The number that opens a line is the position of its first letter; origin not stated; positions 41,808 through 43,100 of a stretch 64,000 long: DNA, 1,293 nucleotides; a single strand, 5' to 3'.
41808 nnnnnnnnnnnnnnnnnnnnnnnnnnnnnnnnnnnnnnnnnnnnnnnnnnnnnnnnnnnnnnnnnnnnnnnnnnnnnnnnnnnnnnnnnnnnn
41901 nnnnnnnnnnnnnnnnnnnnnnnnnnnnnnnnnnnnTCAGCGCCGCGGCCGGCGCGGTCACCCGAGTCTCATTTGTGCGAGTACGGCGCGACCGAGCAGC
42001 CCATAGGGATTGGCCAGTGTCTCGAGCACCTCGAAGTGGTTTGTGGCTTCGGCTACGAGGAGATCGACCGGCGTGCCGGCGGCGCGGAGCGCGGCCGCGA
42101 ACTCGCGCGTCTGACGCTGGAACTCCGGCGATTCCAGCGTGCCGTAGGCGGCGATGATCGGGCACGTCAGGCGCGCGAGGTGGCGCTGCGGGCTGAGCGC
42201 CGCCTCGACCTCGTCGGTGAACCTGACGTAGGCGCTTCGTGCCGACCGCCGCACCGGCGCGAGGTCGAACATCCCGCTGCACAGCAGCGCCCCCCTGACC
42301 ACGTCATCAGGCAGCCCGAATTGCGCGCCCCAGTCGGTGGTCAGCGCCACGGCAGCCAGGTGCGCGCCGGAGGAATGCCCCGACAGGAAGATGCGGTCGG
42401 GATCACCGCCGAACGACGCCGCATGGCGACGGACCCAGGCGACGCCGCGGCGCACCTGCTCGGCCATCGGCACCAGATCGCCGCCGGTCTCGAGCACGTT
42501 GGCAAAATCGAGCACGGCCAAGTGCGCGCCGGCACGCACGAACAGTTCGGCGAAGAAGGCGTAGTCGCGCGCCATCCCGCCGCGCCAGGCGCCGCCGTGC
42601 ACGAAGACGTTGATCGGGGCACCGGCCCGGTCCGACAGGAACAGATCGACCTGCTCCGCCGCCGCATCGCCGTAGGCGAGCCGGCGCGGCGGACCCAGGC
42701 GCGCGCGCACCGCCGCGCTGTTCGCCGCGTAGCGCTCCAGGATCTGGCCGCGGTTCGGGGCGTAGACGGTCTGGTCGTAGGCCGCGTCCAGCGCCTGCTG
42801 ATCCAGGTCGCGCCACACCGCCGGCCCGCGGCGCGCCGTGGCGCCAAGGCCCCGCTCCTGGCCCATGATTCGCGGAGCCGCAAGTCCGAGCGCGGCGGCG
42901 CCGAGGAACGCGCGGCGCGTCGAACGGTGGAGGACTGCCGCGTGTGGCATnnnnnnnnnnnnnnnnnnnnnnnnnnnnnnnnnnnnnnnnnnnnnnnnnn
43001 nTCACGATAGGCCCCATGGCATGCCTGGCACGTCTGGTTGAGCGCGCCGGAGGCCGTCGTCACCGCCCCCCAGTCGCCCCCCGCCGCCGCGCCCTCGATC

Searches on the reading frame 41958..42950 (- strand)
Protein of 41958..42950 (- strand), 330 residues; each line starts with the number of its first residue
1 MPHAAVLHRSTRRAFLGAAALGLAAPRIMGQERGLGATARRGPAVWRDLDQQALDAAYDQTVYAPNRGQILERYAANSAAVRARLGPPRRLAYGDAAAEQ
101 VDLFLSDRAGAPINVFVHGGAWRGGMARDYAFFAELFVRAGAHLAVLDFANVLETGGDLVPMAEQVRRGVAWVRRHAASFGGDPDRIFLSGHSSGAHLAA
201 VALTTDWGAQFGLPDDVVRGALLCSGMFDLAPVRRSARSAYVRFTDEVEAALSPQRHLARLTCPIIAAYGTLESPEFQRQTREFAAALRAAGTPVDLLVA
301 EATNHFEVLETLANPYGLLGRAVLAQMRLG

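Call 62: search_protein_families(library=pfam, proteins=[window:41958-42950:-])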
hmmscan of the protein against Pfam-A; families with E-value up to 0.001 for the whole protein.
window:41958-42950:- (330 aa): 4 families
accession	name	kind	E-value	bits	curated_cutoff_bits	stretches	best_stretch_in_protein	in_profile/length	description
PF20434.5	BD-FAE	-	1.9e-13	50.9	26.8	1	109-205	11-109/215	BD-FAE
PF07859.19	Abhydrolase_3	-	1.1e-10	42.1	25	1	115-238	2-120/210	alpha/beta hydrolase fold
PF00135.34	COesterase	-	7.7e-10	38.8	27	1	168-210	166-208/515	Carboxylesterase family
PF12697.13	Abhydrolase_6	-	2e-05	25.8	26.3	1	115-286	2-142/217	Alpha/beta hydrolase family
